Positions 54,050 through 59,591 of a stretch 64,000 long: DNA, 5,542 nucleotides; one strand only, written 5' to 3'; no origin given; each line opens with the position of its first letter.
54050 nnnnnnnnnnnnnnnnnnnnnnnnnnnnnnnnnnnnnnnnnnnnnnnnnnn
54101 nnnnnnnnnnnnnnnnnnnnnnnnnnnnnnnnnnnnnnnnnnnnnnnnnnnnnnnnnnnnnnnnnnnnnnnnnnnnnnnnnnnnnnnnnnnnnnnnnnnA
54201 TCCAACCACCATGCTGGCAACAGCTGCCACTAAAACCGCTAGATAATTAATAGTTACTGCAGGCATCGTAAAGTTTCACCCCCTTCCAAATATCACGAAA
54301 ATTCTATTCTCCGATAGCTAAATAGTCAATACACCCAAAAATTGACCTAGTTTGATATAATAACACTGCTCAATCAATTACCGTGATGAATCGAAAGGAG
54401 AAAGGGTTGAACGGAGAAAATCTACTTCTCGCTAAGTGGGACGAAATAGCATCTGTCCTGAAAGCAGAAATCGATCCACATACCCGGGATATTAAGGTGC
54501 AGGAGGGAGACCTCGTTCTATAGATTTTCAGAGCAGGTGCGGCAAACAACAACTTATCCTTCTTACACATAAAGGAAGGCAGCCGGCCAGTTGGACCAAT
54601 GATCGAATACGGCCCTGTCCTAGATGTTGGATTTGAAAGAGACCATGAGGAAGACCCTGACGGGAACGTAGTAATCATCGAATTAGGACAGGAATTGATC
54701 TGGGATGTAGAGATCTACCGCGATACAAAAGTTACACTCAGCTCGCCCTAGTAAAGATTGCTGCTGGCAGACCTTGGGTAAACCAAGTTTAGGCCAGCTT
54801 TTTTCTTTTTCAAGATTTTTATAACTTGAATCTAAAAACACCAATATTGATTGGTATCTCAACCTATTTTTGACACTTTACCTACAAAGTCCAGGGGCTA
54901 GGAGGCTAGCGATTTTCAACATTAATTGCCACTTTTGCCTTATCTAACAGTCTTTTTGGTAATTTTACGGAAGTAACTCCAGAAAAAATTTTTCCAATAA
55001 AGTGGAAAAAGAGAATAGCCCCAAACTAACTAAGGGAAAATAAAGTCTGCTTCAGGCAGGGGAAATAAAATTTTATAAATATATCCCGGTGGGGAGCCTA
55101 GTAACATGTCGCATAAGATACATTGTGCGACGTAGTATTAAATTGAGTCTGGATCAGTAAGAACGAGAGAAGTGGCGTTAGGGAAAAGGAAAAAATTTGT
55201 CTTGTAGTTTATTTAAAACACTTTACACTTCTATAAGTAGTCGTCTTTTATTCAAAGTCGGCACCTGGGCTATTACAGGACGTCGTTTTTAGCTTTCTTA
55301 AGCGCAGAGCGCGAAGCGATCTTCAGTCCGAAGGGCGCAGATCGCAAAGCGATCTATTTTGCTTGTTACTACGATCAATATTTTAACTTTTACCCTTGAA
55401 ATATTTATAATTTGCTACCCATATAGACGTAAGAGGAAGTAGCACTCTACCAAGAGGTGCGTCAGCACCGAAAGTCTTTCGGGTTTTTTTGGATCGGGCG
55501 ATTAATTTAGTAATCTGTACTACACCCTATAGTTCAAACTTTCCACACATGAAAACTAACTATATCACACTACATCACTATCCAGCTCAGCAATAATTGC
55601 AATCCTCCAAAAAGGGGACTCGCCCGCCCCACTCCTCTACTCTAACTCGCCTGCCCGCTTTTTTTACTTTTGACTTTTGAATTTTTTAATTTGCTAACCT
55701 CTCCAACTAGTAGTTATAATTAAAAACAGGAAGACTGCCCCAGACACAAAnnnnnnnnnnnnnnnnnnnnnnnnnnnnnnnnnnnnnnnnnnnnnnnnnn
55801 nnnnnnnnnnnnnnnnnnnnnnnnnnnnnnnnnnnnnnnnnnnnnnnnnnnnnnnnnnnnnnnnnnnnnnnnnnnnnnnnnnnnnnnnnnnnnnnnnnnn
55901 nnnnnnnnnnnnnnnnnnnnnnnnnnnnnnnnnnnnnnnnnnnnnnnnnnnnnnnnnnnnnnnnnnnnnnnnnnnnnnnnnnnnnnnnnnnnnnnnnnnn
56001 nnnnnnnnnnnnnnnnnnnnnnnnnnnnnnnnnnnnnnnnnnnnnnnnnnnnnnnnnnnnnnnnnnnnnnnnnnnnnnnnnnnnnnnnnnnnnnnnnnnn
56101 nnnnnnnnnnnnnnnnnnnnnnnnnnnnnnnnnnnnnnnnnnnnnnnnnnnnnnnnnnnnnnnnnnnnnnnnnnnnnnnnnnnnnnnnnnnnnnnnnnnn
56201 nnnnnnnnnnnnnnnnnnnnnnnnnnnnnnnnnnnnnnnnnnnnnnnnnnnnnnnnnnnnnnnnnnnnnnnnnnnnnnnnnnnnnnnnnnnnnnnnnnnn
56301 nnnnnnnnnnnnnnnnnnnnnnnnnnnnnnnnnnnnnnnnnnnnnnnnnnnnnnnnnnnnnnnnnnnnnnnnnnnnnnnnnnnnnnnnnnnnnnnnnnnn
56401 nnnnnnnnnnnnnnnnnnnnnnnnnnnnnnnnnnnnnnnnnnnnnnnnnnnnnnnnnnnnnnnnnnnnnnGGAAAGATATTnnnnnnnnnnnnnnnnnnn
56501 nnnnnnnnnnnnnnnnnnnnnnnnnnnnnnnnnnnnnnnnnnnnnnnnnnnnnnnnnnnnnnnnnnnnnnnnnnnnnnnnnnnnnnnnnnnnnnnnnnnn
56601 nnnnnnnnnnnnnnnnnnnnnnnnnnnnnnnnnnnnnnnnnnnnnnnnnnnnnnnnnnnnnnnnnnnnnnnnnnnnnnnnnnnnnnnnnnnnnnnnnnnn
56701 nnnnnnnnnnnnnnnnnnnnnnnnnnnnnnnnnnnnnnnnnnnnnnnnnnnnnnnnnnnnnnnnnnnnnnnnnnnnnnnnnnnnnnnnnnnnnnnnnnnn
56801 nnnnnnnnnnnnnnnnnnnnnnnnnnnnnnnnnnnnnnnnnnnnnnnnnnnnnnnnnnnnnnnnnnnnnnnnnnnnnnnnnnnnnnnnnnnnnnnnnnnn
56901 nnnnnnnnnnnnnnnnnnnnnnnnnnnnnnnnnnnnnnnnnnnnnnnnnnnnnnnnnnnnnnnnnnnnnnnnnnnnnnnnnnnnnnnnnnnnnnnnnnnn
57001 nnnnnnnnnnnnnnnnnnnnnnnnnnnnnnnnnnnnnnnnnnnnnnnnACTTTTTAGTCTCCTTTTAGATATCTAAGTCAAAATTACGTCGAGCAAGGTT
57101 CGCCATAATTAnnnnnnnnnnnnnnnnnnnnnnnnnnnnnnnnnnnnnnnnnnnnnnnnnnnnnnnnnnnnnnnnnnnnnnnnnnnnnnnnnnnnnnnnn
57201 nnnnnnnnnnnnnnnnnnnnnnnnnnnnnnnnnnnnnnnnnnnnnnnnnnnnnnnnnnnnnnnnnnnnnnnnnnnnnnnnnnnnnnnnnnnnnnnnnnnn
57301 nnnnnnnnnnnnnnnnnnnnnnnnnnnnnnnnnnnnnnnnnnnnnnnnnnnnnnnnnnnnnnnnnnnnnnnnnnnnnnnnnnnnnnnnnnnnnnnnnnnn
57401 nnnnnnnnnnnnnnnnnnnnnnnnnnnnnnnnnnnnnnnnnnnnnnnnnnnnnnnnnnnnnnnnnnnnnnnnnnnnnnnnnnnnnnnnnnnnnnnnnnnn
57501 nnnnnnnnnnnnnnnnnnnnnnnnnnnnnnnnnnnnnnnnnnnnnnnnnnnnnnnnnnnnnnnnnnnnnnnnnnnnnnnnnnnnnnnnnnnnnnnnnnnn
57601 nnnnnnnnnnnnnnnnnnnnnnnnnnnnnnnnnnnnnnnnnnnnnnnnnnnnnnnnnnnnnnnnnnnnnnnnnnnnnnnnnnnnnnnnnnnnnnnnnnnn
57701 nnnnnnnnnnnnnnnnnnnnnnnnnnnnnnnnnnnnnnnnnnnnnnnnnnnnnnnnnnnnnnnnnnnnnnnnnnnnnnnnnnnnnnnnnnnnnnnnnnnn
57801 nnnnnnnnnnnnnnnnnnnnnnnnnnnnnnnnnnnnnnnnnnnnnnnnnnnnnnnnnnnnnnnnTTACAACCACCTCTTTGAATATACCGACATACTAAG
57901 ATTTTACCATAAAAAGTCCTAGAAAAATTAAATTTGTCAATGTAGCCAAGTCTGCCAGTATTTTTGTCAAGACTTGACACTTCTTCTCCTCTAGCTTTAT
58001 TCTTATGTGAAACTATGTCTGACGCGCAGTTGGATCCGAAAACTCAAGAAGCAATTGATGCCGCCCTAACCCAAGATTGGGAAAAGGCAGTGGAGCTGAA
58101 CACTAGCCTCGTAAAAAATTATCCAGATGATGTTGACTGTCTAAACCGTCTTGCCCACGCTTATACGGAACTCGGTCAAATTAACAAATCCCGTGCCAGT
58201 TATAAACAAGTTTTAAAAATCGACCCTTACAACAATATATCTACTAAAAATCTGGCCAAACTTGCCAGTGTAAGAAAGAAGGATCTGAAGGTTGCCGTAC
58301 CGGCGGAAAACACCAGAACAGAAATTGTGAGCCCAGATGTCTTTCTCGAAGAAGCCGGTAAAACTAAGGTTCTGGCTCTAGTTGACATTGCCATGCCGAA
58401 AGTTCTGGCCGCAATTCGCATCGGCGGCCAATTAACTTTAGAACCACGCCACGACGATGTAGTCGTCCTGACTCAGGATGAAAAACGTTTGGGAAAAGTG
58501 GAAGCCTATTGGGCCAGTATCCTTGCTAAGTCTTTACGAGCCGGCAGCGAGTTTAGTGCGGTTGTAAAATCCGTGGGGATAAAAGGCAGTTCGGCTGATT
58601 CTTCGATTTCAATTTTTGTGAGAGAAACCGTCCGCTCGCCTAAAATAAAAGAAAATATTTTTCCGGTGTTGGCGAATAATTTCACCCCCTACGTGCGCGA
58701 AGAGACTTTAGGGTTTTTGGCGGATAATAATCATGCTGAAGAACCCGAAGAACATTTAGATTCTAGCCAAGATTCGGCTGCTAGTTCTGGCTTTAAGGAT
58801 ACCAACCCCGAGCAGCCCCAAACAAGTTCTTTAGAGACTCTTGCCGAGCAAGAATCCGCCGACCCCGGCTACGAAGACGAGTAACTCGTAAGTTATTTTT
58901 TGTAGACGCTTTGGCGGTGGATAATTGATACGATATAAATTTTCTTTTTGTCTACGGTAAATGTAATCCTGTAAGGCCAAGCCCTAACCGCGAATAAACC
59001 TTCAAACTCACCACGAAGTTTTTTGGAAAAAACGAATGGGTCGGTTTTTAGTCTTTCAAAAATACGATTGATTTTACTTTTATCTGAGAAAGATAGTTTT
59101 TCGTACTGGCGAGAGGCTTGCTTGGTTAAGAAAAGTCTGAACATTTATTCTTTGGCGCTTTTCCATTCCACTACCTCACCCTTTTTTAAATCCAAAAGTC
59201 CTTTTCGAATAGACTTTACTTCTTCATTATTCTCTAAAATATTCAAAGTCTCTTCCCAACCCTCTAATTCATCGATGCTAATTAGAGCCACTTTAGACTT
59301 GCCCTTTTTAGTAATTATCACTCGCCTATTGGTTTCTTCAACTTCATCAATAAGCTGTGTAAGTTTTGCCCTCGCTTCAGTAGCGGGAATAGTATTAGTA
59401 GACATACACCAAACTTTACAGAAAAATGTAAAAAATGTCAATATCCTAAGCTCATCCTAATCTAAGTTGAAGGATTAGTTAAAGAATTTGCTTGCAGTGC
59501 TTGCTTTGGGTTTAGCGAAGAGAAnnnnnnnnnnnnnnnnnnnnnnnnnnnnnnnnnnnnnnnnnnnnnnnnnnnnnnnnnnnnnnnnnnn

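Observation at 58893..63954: Toxin-antitoxin pair next to a three-gene operon ending in a membrane-anchored VirD4/TraD-like ATPase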

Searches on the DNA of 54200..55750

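Call 111: search_rna_families(source=window, start=54200, end=55750, threshold=evalue, max_evalue=1)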
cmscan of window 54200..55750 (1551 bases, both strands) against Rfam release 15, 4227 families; matches with E-value up to 1: 1.
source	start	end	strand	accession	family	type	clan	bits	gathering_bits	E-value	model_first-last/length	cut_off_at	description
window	54380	54437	+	RF01308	sR58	Gene; snRNA; snoRNA; CD-box;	-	17.5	55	0.73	1-55/55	no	Small nucleolar RNA sR58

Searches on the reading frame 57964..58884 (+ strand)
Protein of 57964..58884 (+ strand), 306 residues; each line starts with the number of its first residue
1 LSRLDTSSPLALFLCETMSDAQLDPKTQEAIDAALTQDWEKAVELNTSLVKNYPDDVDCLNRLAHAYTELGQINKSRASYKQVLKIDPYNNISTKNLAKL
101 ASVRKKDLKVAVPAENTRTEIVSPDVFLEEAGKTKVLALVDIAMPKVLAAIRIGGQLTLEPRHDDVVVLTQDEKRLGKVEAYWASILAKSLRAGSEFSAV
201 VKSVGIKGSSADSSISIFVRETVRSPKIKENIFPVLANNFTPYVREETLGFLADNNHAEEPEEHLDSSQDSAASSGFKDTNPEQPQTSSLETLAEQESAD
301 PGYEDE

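Call 3: search_protein_families(library=pfam, proteins=[window:57964-58884:+], max_evalue=0.01)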
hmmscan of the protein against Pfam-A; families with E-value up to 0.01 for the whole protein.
window:57964-58884:+ (306 aa): 9 families
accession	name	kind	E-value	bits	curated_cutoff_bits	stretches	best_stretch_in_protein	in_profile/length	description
PF00515.34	TPR_1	-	4.3e-07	29.9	27.8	1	58-90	2-34/34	Tetratricopeptide repeat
PF13181.12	TPR_8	-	1.7e-06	28.1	25.7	1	58-89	2-33/34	Tetratricopeptide repeat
PF07719.23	TPR_2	-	5.7e-06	26.5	27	1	58-90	2-34/34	Tetratricopeptide repeat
PF13431.12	TPR_17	-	4.9e-05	23.7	24.4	1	50-77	6-33/34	Tetratricopeptide repeat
PF13414.12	TPR_11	-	7.4e-05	22.8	26.8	1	65-89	2-26/42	TPR repeat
PF14559.12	TPR_19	-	0.00031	21.4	25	1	37-88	5-56/68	Tetratricopeptide repeat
PF13174.12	TPR_6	-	0.00092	20.2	26.3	0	62-88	5-31/33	Tetratricopeptide repeat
PF13424.12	TPR_12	-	0.0014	19.2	30.1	1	39-87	26-75/77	Tetratricopeptide repeat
PF13374.12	TPR_10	-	0.0031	17.9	27.5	0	58-86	3-31/42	Tetratricopeptide repeat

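Call 4: search_protein_families(library=ncbifam, proteins=[window:57964-58884:+], max_evalue=0.01)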
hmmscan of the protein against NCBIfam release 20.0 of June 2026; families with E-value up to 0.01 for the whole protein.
window:57964-58884:+ (306 aa): 7 families
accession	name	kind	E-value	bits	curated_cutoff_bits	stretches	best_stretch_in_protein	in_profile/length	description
NF042912.1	Amuc_1098_fam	equivalog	6e-07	27.9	750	1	18-122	115-218/805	Amuc_1098 family type IV pilus outer membrane protein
TIGR02917.1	PEP_TPR_lipo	equivalog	7.5e-07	27.4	312.2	1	36-105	444-513/899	XrtA/PEP-CTERM system TPR-repeat protein PrsT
NF040959.1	MamA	equivalog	2.2e-06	27.3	200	1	38-113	52-126/204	magnetosome protein MamA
NF033920.0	C39_PA2778_fam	equivalog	0.0018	17.7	150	1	21-105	154-238/255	PA2778 family cysteine peptidase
TIGR03939.1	PGA_TPR_OMP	equivalog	0.0023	16.2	366.65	1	12-147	73-206/800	poly-beta-1,6 N-acetyl-D-glucosamine export porin PgaA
TIGR02795.1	tol_pal_ybgF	equivalog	0.0071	16.9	90.1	0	27-106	6-88/119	tol-pal system protein YbgF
NF033758.1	gliding_GltE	equivalog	0.0098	14.9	225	0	38-99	135-196/411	adventurous gliding motility TPR repeat lipoprotein GltE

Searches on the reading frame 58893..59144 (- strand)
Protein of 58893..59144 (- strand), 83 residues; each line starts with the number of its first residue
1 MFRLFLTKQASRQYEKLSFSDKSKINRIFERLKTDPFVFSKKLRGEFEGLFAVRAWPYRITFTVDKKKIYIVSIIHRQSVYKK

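Call 3: search_protein_families(library=pfam, proteins=[window:58893-59144:-], max_evalue=0.01)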
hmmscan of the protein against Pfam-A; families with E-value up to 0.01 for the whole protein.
window:58893-59144:- (83 aa): 1 family
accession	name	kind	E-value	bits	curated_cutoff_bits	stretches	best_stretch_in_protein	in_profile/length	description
PF05016.21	ParE_toxin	-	1.6e-06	29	23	1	5-81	2-89/89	ParE toxin of type II toxin-antitoxin system, parDE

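Call 4: search_protein_families(library=ncbifam, proteins=[window:58893-59144:-], max_evalue=0.01)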
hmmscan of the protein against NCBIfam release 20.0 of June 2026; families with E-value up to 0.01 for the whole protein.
window:58893-59144:- (83 aa): 1 family
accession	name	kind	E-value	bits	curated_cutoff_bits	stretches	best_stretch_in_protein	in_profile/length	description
TIGR02116.1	toxin_Txe_YoeB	equivalog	0.00072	19.7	51.8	1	7-74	2-76/80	Txe/YoeB family addiction module toxin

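Call 119: search_protein_families(library=padloc, proteins=[window:58893-59144:-], max_evalue=0.01)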
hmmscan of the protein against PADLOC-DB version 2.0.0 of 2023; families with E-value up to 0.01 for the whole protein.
window:58893-59144:- (83 aa): 1 family
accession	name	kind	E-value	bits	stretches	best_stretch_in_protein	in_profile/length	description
PDLC01937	CARF7--CARF_RelE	-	8e-05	19.7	1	4-82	244-324/344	-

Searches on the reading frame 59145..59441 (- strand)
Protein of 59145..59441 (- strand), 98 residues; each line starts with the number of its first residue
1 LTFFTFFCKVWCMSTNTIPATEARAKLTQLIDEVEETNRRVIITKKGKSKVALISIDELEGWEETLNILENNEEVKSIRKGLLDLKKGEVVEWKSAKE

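Call 3: search_protein_families(library=pfam, proteins=[window:59145-59441:-], max_evalue=0.01)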
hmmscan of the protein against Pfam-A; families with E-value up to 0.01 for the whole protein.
window:59145-59441:- (98 aa): 2 families
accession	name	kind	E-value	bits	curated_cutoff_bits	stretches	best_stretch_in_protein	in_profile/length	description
PF02604.26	PhdYeFM_antitox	-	3.9e-16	59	29.8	1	16-80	2-66/74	Antitoxin Phd_YefM, type II toxin-antitoxin system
PF12910.14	PHD_like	-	0.00025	21.5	27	1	17-67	4-55/141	Antitoxin of toxin-antitoxin, RelE / RelB, TA system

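Call 4: search_protein_families(library=ncbifam, proteins=[window:59145-59441:-], max_evalue=0.01)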
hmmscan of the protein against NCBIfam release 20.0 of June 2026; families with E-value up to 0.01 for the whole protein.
window:59145-59441:- (98 aa): 2 families
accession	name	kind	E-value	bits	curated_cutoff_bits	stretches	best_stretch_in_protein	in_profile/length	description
TIGR01552.1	phd_fam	subfamily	6.9e-15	54.1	20.8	1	17-69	1-52/53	type II toxin-antitoxin system prevent-host-death family antitoxin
NF008499.0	PRK11409.1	equivalog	7.4e-06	26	121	1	17-92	3-78/83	YoeB-YefM toxin-antitoxin system antitoxin YefM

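Call 119: search_protein_families(library=padloc, proteins=[window:59145-59405:-], max_evalue=0.01)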
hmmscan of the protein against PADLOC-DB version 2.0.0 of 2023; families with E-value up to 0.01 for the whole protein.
window:59145-59405:- (86 aa): 0 families
